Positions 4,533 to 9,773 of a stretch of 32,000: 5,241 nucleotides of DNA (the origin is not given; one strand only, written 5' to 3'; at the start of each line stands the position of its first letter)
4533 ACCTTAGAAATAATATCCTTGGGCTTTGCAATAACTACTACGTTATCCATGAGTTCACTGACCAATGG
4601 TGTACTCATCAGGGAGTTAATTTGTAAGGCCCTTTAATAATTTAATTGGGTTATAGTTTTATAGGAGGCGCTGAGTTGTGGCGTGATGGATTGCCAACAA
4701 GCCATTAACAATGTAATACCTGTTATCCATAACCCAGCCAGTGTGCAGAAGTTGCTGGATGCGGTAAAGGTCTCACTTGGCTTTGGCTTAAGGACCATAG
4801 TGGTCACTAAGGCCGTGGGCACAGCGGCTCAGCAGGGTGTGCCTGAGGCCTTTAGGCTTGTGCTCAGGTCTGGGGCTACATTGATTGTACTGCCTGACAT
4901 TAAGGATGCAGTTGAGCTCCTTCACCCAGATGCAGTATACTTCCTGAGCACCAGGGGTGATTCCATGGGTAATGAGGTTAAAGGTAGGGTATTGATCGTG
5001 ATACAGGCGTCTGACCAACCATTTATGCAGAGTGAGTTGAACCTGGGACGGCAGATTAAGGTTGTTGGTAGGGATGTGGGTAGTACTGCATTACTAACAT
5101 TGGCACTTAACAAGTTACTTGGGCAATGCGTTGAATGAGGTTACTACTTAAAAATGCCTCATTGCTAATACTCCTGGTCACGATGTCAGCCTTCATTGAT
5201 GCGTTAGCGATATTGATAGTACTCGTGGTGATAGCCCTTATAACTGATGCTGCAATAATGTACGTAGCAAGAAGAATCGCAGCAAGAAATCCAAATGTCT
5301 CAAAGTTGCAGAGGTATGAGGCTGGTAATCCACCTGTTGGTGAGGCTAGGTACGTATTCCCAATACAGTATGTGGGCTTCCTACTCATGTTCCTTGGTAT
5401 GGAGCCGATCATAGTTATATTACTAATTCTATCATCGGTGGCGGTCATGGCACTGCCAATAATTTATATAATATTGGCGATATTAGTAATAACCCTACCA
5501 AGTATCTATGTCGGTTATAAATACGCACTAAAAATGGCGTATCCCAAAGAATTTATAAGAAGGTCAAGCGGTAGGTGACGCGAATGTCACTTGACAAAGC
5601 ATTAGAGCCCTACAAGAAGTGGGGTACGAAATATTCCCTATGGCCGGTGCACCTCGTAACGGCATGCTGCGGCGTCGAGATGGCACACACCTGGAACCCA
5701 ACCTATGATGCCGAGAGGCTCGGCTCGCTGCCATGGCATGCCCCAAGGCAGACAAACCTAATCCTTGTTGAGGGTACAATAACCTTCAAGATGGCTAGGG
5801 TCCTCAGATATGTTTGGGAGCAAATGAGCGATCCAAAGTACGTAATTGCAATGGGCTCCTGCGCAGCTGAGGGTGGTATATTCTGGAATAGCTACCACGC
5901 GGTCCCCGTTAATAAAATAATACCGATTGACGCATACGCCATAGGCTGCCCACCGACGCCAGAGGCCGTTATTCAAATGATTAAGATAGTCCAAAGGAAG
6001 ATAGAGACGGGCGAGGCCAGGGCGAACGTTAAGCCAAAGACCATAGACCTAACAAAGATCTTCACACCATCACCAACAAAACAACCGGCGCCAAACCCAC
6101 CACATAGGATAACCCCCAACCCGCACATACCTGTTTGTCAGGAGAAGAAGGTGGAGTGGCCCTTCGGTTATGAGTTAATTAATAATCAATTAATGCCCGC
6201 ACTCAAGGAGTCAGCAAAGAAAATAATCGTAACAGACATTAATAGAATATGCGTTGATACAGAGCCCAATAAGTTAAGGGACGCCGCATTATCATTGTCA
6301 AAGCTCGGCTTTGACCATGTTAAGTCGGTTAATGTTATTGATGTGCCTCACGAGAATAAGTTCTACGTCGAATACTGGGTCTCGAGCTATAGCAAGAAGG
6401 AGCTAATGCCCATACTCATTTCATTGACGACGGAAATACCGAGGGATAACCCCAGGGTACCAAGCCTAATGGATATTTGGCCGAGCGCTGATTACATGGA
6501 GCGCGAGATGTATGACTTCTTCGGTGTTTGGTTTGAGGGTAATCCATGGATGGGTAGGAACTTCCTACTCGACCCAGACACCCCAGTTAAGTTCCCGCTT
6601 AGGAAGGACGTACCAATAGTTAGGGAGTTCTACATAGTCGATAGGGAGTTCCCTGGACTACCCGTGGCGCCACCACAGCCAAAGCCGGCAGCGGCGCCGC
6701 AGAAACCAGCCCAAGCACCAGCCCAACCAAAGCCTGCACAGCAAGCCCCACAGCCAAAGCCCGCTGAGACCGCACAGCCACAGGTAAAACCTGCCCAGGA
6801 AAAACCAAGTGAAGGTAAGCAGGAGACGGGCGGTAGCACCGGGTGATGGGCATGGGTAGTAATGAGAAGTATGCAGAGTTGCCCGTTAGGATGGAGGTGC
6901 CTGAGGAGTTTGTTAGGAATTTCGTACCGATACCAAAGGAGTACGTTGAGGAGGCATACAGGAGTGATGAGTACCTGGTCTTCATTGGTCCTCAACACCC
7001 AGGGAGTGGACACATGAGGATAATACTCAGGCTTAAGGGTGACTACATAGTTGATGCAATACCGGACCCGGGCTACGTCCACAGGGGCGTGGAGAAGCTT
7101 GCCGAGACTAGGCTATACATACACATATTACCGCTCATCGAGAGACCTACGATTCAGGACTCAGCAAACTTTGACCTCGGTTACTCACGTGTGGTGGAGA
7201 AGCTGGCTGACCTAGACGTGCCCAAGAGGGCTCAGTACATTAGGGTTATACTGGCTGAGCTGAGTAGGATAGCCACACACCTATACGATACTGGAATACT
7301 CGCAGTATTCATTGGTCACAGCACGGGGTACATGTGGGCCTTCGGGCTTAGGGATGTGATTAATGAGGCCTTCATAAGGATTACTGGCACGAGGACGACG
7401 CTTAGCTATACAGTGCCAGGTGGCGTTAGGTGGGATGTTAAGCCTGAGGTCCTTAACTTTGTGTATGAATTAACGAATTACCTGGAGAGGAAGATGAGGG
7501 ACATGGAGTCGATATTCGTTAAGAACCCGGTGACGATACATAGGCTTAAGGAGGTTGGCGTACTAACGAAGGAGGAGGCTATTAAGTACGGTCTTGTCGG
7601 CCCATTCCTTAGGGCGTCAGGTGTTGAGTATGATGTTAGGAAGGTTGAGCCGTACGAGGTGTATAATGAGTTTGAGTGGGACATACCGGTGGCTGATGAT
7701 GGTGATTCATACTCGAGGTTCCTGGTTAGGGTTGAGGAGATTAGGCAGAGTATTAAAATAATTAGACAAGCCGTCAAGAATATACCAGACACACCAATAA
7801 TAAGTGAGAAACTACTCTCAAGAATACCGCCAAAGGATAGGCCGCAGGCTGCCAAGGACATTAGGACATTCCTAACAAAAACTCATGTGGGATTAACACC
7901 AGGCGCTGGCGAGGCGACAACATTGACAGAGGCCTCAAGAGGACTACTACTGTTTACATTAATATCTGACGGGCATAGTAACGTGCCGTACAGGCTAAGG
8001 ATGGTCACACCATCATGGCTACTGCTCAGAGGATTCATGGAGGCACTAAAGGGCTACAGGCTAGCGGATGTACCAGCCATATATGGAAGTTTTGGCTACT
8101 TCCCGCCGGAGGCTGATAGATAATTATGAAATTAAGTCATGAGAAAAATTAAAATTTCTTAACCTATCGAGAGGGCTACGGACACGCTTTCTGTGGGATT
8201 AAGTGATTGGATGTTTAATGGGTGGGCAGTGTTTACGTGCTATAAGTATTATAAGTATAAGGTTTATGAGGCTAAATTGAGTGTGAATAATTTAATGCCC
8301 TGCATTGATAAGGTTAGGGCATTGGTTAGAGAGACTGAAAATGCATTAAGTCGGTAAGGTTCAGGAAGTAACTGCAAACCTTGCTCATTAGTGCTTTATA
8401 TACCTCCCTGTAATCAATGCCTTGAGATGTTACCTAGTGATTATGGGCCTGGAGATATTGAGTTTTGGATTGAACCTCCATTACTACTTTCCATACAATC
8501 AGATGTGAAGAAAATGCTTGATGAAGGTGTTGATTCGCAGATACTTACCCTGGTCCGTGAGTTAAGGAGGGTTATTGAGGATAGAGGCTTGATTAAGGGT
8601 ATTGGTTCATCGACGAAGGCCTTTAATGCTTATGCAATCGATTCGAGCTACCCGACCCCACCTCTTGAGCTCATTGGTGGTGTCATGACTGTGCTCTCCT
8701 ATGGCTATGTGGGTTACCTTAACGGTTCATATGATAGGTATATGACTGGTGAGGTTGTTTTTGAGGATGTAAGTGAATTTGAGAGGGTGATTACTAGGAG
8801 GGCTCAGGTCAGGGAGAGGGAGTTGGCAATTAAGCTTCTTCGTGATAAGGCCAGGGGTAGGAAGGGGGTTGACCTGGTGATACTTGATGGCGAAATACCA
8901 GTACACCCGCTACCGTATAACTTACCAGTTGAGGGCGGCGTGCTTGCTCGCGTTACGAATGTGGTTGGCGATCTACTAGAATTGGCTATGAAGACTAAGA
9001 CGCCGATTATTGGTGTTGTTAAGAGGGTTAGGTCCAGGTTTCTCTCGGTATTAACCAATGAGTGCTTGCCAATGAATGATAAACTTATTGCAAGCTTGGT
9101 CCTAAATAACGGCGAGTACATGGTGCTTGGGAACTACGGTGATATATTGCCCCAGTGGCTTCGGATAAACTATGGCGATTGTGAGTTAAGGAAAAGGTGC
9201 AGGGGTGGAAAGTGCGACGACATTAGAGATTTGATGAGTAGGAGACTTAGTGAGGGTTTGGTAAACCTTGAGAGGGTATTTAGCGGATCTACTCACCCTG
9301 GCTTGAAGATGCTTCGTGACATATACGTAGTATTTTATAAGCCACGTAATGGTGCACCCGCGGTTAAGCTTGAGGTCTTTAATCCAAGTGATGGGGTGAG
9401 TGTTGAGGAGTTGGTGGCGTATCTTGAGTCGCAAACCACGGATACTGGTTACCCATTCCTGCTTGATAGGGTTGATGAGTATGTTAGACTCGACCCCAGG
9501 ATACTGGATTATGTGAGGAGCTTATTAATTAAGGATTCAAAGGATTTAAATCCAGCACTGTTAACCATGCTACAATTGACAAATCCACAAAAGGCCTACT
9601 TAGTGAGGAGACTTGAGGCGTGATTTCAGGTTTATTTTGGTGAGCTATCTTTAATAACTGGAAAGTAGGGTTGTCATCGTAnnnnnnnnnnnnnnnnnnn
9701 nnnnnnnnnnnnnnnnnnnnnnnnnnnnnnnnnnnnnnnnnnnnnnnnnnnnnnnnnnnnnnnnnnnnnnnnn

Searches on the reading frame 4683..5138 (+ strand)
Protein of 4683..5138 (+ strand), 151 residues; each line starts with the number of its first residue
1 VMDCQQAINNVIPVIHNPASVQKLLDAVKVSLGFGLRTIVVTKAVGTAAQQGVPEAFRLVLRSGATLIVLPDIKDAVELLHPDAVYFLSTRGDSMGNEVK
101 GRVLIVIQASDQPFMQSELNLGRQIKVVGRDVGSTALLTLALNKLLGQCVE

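Call 32: search_protein_families(library=pfam, proteins=[window:4683-5138:+], max_evalue=0.001)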
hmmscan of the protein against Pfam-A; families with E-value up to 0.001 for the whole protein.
window:4683-5138:+ (151 aa): 1 family
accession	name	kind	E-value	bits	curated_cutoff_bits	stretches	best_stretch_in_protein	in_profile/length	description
PF09895.14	DUF2122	-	1.1e-29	103.3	25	1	46-143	1-105/106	RecB-family nuclease (DUF2122)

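Call 53: search_solved_structures(query=window:4683-5138:+, max_evalue=1, show_alignments=1)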
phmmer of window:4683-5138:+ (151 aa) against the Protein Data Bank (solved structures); distinct sequences matched with E-value up to 1: 30.
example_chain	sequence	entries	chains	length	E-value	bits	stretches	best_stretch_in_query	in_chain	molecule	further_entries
9rwr_A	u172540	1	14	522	0.019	18.2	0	20-57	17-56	Ancestral Fibrobacteres-Chlorobi-Bacteroidetes Group Chaperonin (AFCB)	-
5da8_A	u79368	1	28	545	0.02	18.1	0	113-148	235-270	60 kDa chaperonin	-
9c0d_A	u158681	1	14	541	0.035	17.3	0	112-147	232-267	Chaperonin GroEL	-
1iok_A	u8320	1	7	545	0.088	16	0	112-147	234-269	CHAPERONIN 60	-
8wuw_A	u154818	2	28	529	0.12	15.5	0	19-49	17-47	Chaperonin GroEL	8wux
1pcq_A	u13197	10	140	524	0.21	14.8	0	21-57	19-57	groEL protein | 60 KDA CHAPERONIN | Chaperonin GroEL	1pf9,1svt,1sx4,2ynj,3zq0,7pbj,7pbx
2yey_A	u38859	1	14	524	0.21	14.8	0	21-57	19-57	60 KDA CHAPERONIN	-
4hel_A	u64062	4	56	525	0.21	14.8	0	21-57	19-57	60 kDa chaperonin 4 | Chaperonin GroEL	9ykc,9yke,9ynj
3c9v_A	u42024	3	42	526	0.21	14.8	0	21-57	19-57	60 kDa chaperonin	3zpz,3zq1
1ss8_A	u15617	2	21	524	0.22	14.7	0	21-58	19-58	groEL protein | 60 kDa chaperonin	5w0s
1sx3_A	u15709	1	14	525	0.22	14.7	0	21-58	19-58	groEL protein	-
4ki8_A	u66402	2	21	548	0.23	14.7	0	21-57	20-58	GroEL protein | 60 kDa chaperonin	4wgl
4v43_A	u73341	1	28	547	0.24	14.6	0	21-57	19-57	GROEL PROTEIN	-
4wsc_A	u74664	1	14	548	0.24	14.6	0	21-58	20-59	60 kDa chaperonin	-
1aon_A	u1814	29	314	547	0.25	14.5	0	21-57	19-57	GROEL | groEL protein | 60 kDa chaperonin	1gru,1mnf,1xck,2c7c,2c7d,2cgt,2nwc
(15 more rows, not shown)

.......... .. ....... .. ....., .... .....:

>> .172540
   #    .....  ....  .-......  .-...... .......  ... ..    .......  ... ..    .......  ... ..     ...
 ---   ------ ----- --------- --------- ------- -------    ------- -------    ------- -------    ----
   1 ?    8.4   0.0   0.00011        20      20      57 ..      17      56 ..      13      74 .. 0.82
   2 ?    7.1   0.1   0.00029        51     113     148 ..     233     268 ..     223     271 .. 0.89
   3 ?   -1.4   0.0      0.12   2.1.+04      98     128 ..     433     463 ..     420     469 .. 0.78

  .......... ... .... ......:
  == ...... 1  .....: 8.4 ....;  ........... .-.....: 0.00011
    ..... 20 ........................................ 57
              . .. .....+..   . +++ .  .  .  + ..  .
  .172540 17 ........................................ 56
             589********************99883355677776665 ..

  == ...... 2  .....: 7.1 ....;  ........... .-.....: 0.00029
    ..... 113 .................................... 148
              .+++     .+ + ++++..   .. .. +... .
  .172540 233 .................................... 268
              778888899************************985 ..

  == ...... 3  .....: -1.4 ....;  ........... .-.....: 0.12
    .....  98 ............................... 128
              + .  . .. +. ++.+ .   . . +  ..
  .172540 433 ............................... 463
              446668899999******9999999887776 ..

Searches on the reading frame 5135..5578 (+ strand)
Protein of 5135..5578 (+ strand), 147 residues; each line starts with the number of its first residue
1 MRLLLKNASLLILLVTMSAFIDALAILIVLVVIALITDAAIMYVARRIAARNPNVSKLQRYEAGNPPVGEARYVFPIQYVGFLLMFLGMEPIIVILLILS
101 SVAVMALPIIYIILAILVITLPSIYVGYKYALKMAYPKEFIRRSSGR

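Call 32: search_protein_families(library=pfam, proteins=[window:5135-5578:+], max_evalue=0.001)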
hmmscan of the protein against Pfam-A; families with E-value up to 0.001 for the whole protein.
window:5135-5578:+ (147 aa): 1 family
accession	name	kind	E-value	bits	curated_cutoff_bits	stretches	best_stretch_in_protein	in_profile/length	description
PF00507.24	Oxidored_q4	-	4.9e-10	39.9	23.3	1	40-132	3-97/99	NADH-ubiquinone/plastoquinone oxidoreductase, chain 3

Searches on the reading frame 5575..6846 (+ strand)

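Call 32: search_protein_families(library=pfam, proteins=[window:5575-6846:+], max_evalue=0.001)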
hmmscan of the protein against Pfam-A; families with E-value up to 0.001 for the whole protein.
window:5575-6846:+ (423 aa): 2 families
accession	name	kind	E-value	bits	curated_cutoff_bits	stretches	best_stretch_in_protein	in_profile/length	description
PF00329.25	Complex1_30kDa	-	4.6e-28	98.7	22.5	1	228-348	2-120/124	Respiratory-chain NADH dehydrogenase, 30 Kd subunit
PF01058.29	Oxidored_q6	-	1.8e-24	86.3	27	1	31-137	1-126/128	NADH ubiquinone oxidoreductase, 20 Kd subunit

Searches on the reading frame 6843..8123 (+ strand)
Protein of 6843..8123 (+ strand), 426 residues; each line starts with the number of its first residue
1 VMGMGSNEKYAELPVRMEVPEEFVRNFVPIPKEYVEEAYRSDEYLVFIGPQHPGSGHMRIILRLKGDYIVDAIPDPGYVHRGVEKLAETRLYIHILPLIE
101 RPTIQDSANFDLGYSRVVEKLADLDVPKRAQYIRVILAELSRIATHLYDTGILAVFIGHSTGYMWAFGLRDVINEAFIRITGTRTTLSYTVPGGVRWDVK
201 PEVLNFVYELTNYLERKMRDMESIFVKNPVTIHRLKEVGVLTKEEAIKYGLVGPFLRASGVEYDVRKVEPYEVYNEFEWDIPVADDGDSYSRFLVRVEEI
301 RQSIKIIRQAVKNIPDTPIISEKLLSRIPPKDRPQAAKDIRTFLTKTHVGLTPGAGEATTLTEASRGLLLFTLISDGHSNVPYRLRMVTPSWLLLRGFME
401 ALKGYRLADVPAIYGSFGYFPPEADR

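Call 32: search_protein_families(library=pfam, proteins=[window:6843-8123:+], max_evalue=0.001)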
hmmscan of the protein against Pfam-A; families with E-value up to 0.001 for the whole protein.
window:6843-8123:+ (426 aa): 1 family
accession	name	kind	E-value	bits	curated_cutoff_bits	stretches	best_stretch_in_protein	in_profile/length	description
PF00346.24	Complex1_49kDa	-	1.1e-86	290.8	24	1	157-426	2-271/271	Respiratory-chain NADH dehydrogenase, 49 Kd subunit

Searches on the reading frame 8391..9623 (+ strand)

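Call 32: search_protein_families(library=pfam, proteins=[window:8391-9623:+], max_evalue=0.001)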
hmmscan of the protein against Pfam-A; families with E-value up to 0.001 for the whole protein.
window:8391-9623:+ (410 aa): 1 family
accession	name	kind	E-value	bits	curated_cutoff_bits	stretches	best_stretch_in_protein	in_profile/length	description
PF09376.16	NurA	-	2.7e-15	57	21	1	80-366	3-253/254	NurA domain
